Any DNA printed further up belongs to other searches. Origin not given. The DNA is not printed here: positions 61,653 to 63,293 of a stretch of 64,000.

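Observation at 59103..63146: In-frame fusion of a complete CarB to a DapF-like domain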

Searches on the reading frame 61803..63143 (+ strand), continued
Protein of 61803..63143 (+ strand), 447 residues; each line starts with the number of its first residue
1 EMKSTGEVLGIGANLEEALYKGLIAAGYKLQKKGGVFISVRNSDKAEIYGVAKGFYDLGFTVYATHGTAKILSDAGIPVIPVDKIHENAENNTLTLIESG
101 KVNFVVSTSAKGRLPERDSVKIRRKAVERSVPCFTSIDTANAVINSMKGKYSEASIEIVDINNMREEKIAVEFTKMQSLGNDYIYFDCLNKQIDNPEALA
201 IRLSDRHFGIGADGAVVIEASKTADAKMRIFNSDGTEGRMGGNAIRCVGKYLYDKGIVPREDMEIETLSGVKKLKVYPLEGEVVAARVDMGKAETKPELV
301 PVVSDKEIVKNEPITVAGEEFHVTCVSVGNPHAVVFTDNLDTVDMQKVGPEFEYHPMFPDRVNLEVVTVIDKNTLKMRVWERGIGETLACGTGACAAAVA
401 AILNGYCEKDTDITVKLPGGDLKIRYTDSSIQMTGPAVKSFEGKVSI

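Call 32: search_protein_families(library=ncbifam, proteins=[L008:2596-3777:+, L018:2963-4567:+, L028:7450-10224:+, L011:7310-8617:+, L011:1420-2007:+, L011:94-1416:+, L028:1018-1671:+, L072:7890-9905:+, L073:7406-8803:+, L073:8807-9283:+], max_evalue=1e-10)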
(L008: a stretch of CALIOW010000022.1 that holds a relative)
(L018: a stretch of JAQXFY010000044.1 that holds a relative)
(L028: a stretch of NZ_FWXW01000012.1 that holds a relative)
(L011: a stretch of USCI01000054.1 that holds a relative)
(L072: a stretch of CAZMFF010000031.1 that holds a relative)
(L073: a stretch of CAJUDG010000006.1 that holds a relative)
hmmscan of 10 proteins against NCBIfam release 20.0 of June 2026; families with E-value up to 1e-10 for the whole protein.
L008:2596-3777:+ (394 aa): 54 families (the best 25 are shown)
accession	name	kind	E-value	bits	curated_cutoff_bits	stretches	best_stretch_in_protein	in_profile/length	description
TIGR03542.1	DAPAT_plant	equivalog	5.1e-161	536.1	364.7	1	2-391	1-400/402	LL-diaminopimelate aminotransferase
NF006756.0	PRK09276.1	subfamily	2.6e-67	227.4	507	1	14-392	13-385/387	LL-diaminopimelate aminotransferase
TIGR03540.1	DapC_direct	equivalog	1.3e-64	218.5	593.25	1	14-391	11-382/383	LL-diaminopimelate aminotransferase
NF005977.0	PRK08068.1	subfamily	1e-55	189.6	494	1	16-392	16-386/391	transaminase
NF041364.1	GntC_guanitoxin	equivalog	8.6e-49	166.3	415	1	39-391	3-355/356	guanitoxin biosynthesis PLP-dependent (S)-gamma-hydroxy-L-arginine cyclodehydratase GntC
NF005815.0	PRK07681.1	equivalog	6.4e-48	163.7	545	1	14-391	14-384/399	LL-diaminopimelate aminotransferase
NF004611.0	PRK05942.1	equivalog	1.9e-42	145.6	628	1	15-390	18-387/394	aspartate aminotransferase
NF041091.1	asp_aminotase_Arch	equivalog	1.7e-39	135.7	550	1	29-393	22-375/376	aspartate aminotransferase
NF006604.0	PRK09148.1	equivalog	8e-38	130.5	648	1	22-391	17-387/406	LL-diaminopimelate aminotransferase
NF006229.0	PRK08361.1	equivalog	1.2e-37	129.9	624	1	23-391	21-386/391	aspartate aminotransferase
NF005613.0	PRK07366.1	equivalog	4.4e-37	128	486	1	30-393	26-388/391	LL-diaminopimelate aminotransferase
NF006033.0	PRK08175.1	equivalog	5.9e-37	127.6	647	1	15-394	19-395/407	alanine transaminase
NF004937.0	PRK06290.1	equivalog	4.1e-34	118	585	1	8-347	18-351/410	LL-diaminopimelate aminotransferase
NF005305.0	PRK06836.1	equivalog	6.8e-33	114.5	376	1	21-393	21-391/396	pyridoxal phosphate-dependent aminotransferase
NF006387.0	PRK08636.1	equivalog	2.1e-32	112.7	675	1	14-393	15-398/403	LL-diaminopimelate aminotransferase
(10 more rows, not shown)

L018:2963-4567:+ (535 aa): 3 families
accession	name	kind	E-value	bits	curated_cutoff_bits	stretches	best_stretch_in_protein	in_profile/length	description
NF003792.0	PRK05380.1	equivalog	1.5e-254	845.6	308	1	2-531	2-528/534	CTP synthase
TIGR00337.1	PyrG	equivalog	4.1e-245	814.3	462.75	1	2-528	2-526/526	glutamine hydrolyzing CTP synthase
NF004836.1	PRK06186.1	equivalog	2.9e-45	154.2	260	1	292-529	1-227/228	CTP synthase C-terminal region-related (seleno)protein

L028:7450-10224:+ (925 aa): 11 families
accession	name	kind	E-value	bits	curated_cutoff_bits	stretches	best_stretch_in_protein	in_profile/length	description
NF009538.1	PRK12904.1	equivalog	0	1229.4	814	1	14-864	2-812/814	preprotein translocase subunit SecA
TIGR00963.1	secA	equivalog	0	1150.8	800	1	36-852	1-787/787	preprotein translocase subunit SecA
NF006630.0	PRK09200.1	subfamily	9e-286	950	862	2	19-523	7-496/789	preprotein translocase subunit SecA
NF009536.0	PRK12901.1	equivalog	4.7e-279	929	1493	4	314-522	492-700/1118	preprotein translocase subunit SecA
TIGR04397.1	SecA2_Bac_anthr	exception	1.1e-272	906.7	1085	2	16-524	3-495/774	accessory Sec system translocase SecA2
TIGR03714.1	secA2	equivalog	5.7e-235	782.1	930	2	24-523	4-492/762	accessory Sec system translocase SecA2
NF012136.0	SecA2_Lm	equivalog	5.3e-207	689.4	1100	2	27-522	12-490/776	accessory Sec system translocase SecA2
TIGR04221.1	SecA2_Mycobac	equivalog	8.6e-184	612.8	725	2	15-526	6-496/762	accessory Sec system translocase SecA2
NF002592.0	PRK02250.1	equivalog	6.6e-12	45.9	158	0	881-920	129-167/167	hypothetical protein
NF004088.0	PRK05590.1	equivalog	1.3e-11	45.1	140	1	890-921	134-165/166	hypothetical protein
NF007704.0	PRK10396.1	equivalog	1.9e-11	44.4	149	1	888-919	188-219/221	hypothetical protein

L011:7310-8617:+ (436 aa): 0 families

L011:1420-2007:+ (196 aa): 0 families

L011:94-1416:+ (441 aa): 4 families
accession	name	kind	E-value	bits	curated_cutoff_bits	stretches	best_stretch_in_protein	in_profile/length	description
TIGR00653.1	GlnA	equivalog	2.4e-105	352.9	429.15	1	13-423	2-448/462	type I glutamate--ammonia ligase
TIGR03105.1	gln_synth_III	equivalog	2.6e-84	283.2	469.6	1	17-420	4-418/435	type III glutamate--ammonia ligase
NF045547.1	GGputSyn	equivalog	4.4e-75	253.1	650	1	11-427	2-434/438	gamma-glutamylputrescine synthetase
NF007006.0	PRK09469.1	equivalog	1.5e-59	201.9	845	2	148-396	168-424/469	glutamate--ammonia ligase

L028:1018-1671:+ (218 aa): 0 families

L072:7890-9905:+ (672 aa): 3 families
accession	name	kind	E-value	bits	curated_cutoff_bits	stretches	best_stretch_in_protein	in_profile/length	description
NF003792.0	PRK05380.1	equivalog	2.1e-249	828.7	308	1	134-668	2-532/534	CTP synthase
TIGR00337.1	PyrG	equivalog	1.8e-241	802.3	462.75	1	134-661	2-526/526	glutamine hydrolyzing CTP synthase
NF004836.1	PRK06186.1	equivalog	2.8e-44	150.9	260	1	425-662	1-227/228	CTP synthase C-terminal region-related (seleno)protein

L073:7406-8803:+ (466 aa): 0 families

L073:8807-9283:+ (159 aa): 0 families

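Call 38: find_homologous_proteins(query=L072:7423-8268:+, max_evalue=1e-20)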
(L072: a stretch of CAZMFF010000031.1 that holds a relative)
Query L072:7423-8268:+ (282 aa): 8000 proteins with E <= 1e-20 among 8000 candidates; the best 120 are listed.
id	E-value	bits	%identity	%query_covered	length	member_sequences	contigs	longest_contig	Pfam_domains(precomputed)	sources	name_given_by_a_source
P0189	1.3e-191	653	100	100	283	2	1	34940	PF01678.25,PF05544.17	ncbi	-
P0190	1.1e-137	476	72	99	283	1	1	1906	PF01678.25,PF05544.17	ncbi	-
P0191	1.4e-136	473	72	100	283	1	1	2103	PF01678.25,PF05544.17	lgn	-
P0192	4.5e-136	471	71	99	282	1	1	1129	PF01678.25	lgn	-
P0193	5.3e-136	471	72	99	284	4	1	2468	PF01678.25,PF05544.17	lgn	-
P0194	7.6e-135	467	72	98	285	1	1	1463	PF01678.25,PF05544.17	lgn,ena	-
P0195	1.4e-134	466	72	98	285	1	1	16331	PF01678.25,PF05544.17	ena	-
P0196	2.4e-134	465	71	98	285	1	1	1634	PF01678.25,PF05544.17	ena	-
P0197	2.8e-134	465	71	98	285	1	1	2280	PF01678.25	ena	-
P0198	4.3e-134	464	71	98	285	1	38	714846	PF01678.25,PF05544.17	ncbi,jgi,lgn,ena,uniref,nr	ncbi:diaminopimelate epimerase [Neglectibacter caecimuris]|uniref:diaminopimelate epimerase n=1 Tax=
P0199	4.6e-134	464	69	99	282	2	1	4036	PF01678.25,PF05544.17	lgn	-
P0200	5.0e-134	464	70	99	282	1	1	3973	PF01678.25,PF05544.17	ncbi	-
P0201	6.3e-134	464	71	98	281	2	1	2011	PF01678.25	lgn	-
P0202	7.3e-134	464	71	98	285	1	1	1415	PF01678.25,PF05544.17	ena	-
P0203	7.9e-134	464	70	98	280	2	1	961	PF01678.25,PF05544.17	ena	-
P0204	9.3e-134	463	72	98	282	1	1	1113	PF01678.25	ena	-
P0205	1.2e-133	463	71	99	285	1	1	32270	PF01678.25,PF05544.17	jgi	-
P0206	1.4e-133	463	71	98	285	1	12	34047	PF01678.25,PF05544.17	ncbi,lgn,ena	-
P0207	1.4e-133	463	71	98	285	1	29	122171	PF01678.25,PF05544.17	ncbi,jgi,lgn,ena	-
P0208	1.6e-133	462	71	98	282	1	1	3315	PF01678.25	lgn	-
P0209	1.7e-133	462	72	98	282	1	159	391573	PF01678.25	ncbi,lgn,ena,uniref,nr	ncbi:diaminopimelate epimerase [Neglectibacter timonensis]|uniref:diaminopimelate epimerase n=1 Tax=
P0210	2.0e-133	462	71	98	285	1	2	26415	PF01678.25,PF05544.17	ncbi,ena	-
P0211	2.0e-133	462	70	99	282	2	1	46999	PF01678.25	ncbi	-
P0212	2.2e-133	462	72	98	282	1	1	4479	PF01678.25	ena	-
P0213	2.9e-133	462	71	98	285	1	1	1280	PF01678.25,PF05544.17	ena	-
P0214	2.9e-133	462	71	98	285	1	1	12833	PF01678.25,PF05544.17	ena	-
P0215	3.1e-133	462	71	98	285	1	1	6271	PF01678.25,PF05544.17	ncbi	-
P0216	3.2e-133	462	72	98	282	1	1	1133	PF01678.25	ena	-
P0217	3.6e-133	461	71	98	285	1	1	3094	PF01678.25,PF05544.17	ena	-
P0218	4.0e-133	461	71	98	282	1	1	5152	PF01678.25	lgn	-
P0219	4.0e-133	461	71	98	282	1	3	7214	PF01678.25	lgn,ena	-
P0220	4.1e-133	461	71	98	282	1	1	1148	PF01678.25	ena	-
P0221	4.1e-133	461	72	98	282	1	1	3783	PF01678.25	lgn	-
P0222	7.1e-133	460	70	98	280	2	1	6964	PF01678.25,PF05544.17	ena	-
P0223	7.6e-133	460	71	98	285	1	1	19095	PF01678.25,PF05544.17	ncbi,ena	-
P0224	8.5e-133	460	71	98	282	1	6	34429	PF01678.25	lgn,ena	-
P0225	1.0e-132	460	71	98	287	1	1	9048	PF01678.25,PF05544.17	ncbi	-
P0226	1.1e-132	460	71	98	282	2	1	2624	PF01678.25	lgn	-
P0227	1.2e-132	460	69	99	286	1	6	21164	PF01678.25,PF05544.17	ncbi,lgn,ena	-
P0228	1.3e-132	459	71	98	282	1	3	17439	PF01678.25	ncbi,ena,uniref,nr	ncbi:diaminopimelate epimerase [Neglectibacter timonensis]|uniref:diaminopimelate epimerase n=1 Tax=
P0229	1.4e-132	459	71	98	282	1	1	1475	PF01678.25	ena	-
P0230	1.4e-132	459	71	98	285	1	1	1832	PF01678.25,PF05544.17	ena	-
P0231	1.6e-132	459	71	98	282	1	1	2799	PF01678.25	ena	-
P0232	1.7e-132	459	71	98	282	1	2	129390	PF01678.25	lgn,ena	-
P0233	2.0e-132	459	71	98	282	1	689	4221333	PF01678.25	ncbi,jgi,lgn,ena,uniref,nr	ncbi:diaminopimelate epimerase [Neglectibacter timonensis]|jgi:diaminopimelate epimerase|uniref:Diam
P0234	2.0e-132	459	69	98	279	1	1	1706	PF01678.25,PF05544.17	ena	-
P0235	2.1e-132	459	70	99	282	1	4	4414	PF01678.25,PF05544.17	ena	-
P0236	2.2e-132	459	69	99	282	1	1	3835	PF01678.25,PF05544.17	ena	-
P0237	2.3e-132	459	71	98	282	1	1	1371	PF01678.25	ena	-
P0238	2.6e-132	459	71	98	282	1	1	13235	PF01678.25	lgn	-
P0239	3.6e-132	458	71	98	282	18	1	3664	PF01678.25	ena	-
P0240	3.8e-132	458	70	98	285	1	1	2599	PF01678.25,PF05544.17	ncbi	-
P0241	4.7e-132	458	71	98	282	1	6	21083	PF01678.25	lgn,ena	-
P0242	6.7e-132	457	70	99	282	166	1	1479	PF01678.25,PF05544.17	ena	-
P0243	7.2e-132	457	71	98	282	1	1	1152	PF01678.25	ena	-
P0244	7.4e-132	457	70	99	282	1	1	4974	PF01678.25,PF05544.17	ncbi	-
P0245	9.9e-132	457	71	98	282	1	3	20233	PF01678.25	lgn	-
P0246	1.1e-131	456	71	98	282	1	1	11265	PF01678.25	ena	-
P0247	1.2e-131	456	70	99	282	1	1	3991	PF01678.25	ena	-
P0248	1.3e-131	456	71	98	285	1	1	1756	PF01678.25,PF05544.17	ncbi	-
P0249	1.3e-131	456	68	98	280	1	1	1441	PF01678.25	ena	-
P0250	1.4e-131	456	71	98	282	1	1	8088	PF01678.25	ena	-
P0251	1.6e-131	456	71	98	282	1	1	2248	PF01678.25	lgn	-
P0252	2.3e-131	455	71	98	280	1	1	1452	PF01678.25,PF05544.17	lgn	-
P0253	2.4e-131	455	71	98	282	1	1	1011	PF01678.25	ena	-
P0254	2.8e-131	455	71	98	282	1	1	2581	PF01678.25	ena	-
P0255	3.7e-131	455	71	98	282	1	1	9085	PF01678.25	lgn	-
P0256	4.4e-131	455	69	99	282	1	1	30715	PF01678.25,PF05544.17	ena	-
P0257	4.6e-131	454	71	98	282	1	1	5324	PF01678.25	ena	-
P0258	4.7e-131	454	70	98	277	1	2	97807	PF01678.25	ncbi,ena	-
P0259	4.8e-131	454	69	99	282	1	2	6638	PF01678.25,PF05544.17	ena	-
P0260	6.1e-131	454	69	99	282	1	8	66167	PF01678.25,PF05544.17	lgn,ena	-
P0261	6.4e-131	454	68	98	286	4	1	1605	PF01678.25,PF05544.17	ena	-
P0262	7.3e-131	454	70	99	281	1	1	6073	PF01678.25,PF05544.17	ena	-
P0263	1.3e-130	453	70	98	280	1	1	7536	PF01678.25,PF05544.17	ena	-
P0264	1.8e-130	452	70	98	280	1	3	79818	PF01678.25,PF05544.17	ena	-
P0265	2.3e-130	452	70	98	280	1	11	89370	PF01678.25,PF05544.17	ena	-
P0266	2.5e-130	452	70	98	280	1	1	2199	PF01678.25,PF05544.17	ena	-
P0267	2.6e-130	452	67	98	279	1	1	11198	PF01678.25,PF05544.17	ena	-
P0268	2.9e-130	452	69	99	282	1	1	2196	PF01678.25,PF05544.17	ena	-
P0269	3.2e-130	452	70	98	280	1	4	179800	PF01678.25,PF05544.17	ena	-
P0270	3.4e-130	452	68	99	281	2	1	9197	PF02567.22,PF01678.25,PF05544.17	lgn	-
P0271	3.4e-130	452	70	98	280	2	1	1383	PF01678.25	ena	-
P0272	3.4e-130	452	68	99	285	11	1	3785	PF01678.25,PF05544.17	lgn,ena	-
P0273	3.9e-130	451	68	98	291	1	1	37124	PF01678.25,PF05544.17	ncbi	-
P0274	5.1e-130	451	69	98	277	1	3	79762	PF01678.25,PF05544.17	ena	-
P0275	5.7e-130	451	70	98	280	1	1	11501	PF01678.25,PF05544.17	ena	-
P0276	6.1e-130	451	69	98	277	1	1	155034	PF01678.25,PF05544.17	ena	-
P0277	9.6e-130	450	70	98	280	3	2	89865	PF01678.25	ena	-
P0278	1.0e-129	450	70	98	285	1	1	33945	PF01678.25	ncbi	-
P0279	1.0e-129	450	69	98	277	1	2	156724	PF01678.25,PF05544.17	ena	-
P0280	1.6e-129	449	70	98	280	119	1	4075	PF01678.25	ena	-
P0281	1.8e-129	449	70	98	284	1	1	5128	PF01678.25,PF05544.17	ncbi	-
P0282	2.1e-129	449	69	98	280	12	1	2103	PF01678.25,PF05544.17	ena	-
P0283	4.2e-129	448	69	98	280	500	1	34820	PF01678.25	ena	-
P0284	4.2e-129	448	69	99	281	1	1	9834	PF01678.25,PF05544.17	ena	-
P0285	5.1e-129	448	70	98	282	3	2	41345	PF01678.25,PF05544.17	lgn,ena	-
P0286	5.7e-129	448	70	98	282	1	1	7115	PF01678.25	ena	-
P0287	9.5e-129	447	68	98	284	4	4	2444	PF01678.25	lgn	-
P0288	1.4e-128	446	69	98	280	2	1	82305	PF01678.25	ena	-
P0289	1.4e-128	446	70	96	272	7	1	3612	PF01678.25,PF05544.17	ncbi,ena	-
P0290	1.4e-128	446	68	98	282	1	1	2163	PF02567.22,PF01678.25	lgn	-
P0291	1.8e-128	446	70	99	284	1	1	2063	PF01678.25,PF05544.17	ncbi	-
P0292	2.0e-128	446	68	99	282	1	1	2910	PF01678.25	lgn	-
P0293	2.1e-128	446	69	99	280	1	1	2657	PF01678.25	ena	-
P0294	2.4e-128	446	69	98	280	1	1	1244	PF01678.25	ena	-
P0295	3.2e-128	445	69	98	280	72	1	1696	PF01678.25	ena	-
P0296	3.8e-128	445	68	99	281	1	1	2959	PF01678.25,PF05544.17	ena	-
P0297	5.6e-128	444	68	98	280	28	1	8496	PF01678.25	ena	-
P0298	5.8e-128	444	69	98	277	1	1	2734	PF01678.25,PF05544.17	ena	-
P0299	6.5e-128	444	69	99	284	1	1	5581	PF01678.25,PF05544.17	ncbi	-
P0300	7.5e-128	444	67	98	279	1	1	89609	PF01678.25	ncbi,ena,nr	ncbi:MAG: diaminopimelate epimerase [Acutalibacter sp.]|nr:diaminopimelate epimerase [Acutalibacter 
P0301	1.0e-127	443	66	98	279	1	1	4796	PF01678.25,PF05544.17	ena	-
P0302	1.1e-127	443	67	99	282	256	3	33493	PF01678.25,PF05544.17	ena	-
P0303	2.7e-127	442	67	97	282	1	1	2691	PF01678.25,PF05544.17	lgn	-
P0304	3.4e-127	442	68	99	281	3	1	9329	PF01678.25,PF05544.17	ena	-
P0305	4.2e-127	441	67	98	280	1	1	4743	PF01678.25,PF05544.17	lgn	-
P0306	4.4e-127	441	69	98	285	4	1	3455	PF01678.25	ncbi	-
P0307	6.6e-127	441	68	99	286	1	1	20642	PF01678.25,PF05544.17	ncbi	-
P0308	6.6e-127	441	68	99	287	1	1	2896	PF01678.25,PF05544.17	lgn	-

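Call 48: predict_structure(alignment_id=A1)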
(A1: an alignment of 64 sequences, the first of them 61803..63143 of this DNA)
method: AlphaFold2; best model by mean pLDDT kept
length: 447 residues; sequences in the alignment: 64
mean_pLDDT: 85.9   pTM: 0.67
mean pLDDT of the five models: 85.9, 84.9, 84.7, 84.6, 83.0
residues with pLDDT >= 90: 208; 70-90: 196; 50-70: 36; < 50: 7
segments of 3 or more residues with pLDDT < 50: 1-6
pLDDT, mean of each block of 10 residues (from residue 1): 44 70 73 86 86 88 93 92 86 89 84 63 84 84 75 60 69 90 91 83 81 92 94 79 91 95 92 95 94 86 87 91 91 94 90 88 95 96 83 94 97 95 94 94 88
secondary structure, 60 per line:
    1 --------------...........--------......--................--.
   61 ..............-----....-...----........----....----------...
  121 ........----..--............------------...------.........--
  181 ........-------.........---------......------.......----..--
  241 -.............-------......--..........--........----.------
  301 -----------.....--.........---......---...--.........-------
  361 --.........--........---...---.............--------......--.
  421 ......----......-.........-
elements in order: H15-25 E34-39 H42-57 E60-65 H66-74 E80-83 H93-99 E104-107 H118-128 H137-148 E170-178 E181-188 H196-204 E214-219 E226-232 H242-254 E262-267 E270-279 E282-289 E312-316 E319-327 E331-336 H345-353 E363-371 E374-381 E385-387 H391-403 E412-417 E420-426 E431-436 E438-446

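Call 58: find_encoding_contigs(protein=P0027, flank=5000, max_places=3)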
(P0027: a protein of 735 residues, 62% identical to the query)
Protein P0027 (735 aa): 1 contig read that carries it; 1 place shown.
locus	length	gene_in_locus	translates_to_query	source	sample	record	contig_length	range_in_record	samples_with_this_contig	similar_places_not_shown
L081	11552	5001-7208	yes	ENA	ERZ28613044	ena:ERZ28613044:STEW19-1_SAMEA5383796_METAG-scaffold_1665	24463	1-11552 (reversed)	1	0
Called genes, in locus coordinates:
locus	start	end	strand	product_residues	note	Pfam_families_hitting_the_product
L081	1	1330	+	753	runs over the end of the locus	PF12437:GSIII_N, PF00120:Gln-synt_C, PF18318:Gln-synt_C-ter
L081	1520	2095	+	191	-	PF00072:Response_reg, PF03861:ANTAR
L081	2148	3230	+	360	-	PF00988:CPSase_sm_chain, PF00117:GATase, PF07722:Peptidase_C26 (faint)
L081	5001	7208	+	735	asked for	PF25596:CPSase_L_D1 (weak), PF02655:ATP-grasp_3, PF02786:CPSase_L_D2, PF15632:ATPgrasp_Ter, PF02142:MGS, PF01678:DAP_epimerase, PF05544:Pro_racemase, PF01678:DAP_epimerase, +1 more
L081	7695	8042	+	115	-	-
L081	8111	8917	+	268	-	PF01790:LGT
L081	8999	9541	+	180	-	-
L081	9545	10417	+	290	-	PF01256:Carb_kinase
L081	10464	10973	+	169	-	-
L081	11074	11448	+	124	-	PF02452:PemK_toxin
